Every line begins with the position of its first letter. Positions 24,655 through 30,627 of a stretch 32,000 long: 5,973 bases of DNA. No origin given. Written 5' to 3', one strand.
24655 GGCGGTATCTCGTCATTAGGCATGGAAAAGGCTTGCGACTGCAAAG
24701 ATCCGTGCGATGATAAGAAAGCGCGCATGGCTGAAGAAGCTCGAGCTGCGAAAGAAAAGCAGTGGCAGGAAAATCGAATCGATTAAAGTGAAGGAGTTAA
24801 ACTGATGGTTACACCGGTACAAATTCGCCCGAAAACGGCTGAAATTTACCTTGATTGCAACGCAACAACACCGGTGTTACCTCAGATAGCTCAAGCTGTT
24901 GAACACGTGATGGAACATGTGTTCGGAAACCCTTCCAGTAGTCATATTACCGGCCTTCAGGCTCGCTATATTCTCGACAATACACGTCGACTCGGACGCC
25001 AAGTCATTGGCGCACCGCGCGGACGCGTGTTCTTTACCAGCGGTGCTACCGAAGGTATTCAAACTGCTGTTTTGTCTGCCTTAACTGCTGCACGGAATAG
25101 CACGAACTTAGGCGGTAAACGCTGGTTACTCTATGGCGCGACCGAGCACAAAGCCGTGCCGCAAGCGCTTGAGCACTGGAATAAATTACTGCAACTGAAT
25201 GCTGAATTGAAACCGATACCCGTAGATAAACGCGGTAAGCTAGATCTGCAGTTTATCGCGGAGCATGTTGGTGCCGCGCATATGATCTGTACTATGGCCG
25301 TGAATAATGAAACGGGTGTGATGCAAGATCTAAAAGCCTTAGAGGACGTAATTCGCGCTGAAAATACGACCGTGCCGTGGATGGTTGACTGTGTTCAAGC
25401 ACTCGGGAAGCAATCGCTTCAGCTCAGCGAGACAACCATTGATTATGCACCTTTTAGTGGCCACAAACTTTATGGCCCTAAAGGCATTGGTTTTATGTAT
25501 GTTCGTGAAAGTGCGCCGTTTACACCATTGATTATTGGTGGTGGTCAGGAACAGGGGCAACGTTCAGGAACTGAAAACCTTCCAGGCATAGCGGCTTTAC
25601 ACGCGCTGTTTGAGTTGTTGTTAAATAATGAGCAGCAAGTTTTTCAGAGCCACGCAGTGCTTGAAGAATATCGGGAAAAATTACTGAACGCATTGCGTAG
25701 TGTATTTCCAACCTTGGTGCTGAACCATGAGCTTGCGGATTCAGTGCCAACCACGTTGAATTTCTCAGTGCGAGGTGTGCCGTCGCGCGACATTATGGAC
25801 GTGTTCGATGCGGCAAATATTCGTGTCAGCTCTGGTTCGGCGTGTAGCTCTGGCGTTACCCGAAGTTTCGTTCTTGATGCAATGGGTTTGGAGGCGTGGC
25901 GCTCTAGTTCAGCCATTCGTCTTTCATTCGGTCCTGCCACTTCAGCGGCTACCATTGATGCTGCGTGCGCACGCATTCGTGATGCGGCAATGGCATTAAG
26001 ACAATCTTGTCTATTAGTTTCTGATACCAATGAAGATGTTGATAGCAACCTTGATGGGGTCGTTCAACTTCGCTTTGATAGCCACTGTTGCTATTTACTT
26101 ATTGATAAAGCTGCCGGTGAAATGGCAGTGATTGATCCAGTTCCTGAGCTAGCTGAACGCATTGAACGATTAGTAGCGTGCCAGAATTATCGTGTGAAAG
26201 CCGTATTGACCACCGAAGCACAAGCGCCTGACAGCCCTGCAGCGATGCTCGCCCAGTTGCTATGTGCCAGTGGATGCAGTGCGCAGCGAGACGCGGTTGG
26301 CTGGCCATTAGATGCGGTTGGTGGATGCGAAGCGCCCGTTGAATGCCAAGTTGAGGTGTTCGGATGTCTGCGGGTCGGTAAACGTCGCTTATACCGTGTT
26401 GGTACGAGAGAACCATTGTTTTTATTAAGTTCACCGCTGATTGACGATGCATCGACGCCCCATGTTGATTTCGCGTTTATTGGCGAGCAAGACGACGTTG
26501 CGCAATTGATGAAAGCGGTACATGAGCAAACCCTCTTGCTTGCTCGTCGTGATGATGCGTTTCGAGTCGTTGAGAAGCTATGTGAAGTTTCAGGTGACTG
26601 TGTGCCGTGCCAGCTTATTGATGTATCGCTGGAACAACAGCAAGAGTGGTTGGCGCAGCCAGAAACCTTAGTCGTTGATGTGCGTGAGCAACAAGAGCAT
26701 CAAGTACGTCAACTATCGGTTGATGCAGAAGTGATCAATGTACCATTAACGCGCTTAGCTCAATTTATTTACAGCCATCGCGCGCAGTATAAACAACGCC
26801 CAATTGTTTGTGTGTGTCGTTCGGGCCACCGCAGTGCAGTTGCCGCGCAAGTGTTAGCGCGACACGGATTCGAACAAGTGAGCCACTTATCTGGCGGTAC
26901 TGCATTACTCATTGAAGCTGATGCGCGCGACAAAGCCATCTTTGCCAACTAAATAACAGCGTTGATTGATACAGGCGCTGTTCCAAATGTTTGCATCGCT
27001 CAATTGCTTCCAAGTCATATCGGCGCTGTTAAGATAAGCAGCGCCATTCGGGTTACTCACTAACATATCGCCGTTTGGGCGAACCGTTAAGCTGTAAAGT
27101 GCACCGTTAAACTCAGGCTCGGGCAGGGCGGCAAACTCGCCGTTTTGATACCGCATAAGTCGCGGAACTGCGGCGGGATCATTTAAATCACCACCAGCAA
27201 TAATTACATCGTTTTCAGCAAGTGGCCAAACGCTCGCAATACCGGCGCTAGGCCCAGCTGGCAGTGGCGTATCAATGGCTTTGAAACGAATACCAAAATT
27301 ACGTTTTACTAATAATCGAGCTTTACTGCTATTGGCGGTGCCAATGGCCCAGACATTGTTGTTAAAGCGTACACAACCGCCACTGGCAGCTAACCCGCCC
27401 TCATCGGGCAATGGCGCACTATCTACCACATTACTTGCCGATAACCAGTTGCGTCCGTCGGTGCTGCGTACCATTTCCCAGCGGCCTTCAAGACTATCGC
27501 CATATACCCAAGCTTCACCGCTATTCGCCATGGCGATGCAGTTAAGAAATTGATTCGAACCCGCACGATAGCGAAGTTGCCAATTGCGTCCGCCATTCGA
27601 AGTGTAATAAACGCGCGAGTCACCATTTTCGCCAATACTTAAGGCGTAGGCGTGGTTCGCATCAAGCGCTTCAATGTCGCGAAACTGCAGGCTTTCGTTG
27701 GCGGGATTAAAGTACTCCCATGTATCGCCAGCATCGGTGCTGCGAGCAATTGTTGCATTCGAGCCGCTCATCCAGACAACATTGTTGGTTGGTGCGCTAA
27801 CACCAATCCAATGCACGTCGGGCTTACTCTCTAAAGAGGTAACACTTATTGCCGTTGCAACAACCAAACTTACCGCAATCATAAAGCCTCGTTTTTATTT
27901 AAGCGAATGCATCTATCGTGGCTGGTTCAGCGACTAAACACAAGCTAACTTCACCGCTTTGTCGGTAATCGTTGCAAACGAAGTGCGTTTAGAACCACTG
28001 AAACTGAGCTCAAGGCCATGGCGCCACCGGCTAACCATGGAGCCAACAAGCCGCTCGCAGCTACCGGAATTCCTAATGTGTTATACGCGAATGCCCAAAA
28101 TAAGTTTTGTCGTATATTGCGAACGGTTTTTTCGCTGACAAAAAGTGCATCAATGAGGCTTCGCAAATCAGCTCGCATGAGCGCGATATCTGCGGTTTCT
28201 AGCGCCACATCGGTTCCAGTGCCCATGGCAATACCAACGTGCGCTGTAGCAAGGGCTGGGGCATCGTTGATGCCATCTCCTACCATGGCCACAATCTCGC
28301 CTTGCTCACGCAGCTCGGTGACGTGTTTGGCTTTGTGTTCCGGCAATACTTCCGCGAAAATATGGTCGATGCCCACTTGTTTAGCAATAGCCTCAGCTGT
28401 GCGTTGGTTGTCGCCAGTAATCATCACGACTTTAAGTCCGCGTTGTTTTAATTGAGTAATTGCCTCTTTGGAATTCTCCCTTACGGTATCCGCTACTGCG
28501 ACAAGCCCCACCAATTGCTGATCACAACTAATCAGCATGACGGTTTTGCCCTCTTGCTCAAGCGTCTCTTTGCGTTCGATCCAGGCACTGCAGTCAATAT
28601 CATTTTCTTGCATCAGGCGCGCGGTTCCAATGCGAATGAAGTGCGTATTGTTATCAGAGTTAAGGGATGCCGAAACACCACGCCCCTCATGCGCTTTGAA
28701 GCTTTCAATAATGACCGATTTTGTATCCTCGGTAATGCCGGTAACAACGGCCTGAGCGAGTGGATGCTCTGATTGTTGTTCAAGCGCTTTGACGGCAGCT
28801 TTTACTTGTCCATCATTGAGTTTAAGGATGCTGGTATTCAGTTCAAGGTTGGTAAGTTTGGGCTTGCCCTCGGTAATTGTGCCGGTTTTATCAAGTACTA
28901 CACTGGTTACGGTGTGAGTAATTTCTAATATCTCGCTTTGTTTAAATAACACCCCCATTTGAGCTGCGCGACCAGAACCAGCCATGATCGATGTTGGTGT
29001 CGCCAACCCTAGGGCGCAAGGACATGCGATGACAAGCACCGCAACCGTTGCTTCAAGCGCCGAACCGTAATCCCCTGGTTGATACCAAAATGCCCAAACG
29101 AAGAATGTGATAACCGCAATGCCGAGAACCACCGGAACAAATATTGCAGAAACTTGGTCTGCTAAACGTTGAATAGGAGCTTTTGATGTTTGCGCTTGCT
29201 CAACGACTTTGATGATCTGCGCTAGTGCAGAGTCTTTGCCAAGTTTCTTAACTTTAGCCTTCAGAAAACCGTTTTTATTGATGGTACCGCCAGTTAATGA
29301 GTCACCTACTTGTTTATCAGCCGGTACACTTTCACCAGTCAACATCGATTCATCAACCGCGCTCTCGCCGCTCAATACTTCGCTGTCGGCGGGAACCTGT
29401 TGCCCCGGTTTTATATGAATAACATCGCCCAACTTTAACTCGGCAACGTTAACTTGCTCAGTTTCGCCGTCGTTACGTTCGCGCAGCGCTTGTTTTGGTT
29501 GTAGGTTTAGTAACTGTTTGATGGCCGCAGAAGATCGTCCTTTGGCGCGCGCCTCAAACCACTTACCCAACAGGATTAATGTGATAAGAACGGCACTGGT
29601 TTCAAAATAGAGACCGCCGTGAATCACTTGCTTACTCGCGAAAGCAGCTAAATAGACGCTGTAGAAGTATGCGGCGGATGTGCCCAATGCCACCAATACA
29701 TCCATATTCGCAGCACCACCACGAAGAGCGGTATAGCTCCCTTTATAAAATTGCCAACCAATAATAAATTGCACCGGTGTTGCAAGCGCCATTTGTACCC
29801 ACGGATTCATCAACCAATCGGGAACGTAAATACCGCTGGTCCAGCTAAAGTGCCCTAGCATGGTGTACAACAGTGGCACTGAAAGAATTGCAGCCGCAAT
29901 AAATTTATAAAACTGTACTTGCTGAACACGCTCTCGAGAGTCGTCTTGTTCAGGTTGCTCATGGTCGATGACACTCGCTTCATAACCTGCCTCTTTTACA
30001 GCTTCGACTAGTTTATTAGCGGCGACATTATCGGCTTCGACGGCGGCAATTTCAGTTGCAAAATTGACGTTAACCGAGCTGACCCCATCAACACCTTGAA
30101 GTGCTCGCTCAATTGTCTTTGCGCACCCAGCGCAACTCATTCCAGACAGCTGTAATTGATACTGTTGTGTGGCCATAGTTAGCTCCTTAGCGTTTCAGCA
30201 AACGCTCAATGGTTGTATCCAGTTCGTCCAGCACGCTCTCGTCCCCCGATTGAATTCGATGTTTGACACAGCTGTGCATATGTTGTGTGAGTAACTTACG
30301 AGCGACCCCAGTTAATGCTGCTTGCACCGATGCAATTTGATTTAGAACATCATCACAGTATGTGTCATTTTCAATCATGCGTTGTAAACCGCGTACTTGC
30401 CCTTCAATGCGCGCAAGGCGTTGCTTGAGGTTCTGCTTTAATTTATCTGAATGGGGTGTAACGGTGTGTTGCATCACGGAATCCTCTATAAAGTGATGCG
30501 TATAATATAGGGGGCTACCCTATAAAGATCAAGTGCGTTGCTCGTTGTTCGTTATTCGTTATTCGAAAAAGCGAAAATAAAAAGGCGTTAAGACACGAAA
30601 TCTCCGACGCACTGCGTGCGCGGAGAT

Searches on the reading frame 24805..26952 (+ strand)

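Call 36: search_protein_families(library=pfam, proteins=[window:24805-26952:+])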
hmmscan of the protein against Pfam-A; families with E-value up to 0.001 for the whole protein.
window:24805-26952:+ (715 aa): 2 families
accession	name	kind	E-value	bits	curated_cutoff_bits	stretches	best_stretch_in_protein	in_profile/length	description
PF00266.25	Aminotran_5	-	2.9e-58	198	21.5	1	14-386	1-370/371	Aminotransferase class-V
PF00581.25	Rhodanese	-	4.3e-10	40.4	22.2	1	610-699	3-96/102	Rhodanese-like domain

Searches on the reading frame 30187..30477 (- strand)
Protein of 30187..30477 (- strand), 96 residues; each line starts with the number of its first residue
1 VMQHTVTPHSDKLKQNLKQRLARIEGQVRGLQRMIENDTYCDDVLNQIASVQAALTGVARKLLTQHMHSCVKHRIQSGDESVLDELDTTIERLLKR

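Call 25: search_protein_families(library=pfam, proteins=[window:30187-30477:-])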
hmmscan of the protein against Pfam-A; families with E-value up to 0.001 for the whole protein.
window:30187-30477:- (96 aa): 1 family
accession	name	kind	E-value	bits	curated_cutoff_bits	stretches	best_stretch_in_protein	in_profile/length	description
PF02583.22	Trns_repr_metal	-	1.8e-28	99.2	22.8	1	14-91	2-77/78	Metal-sensitive transcriptional repressor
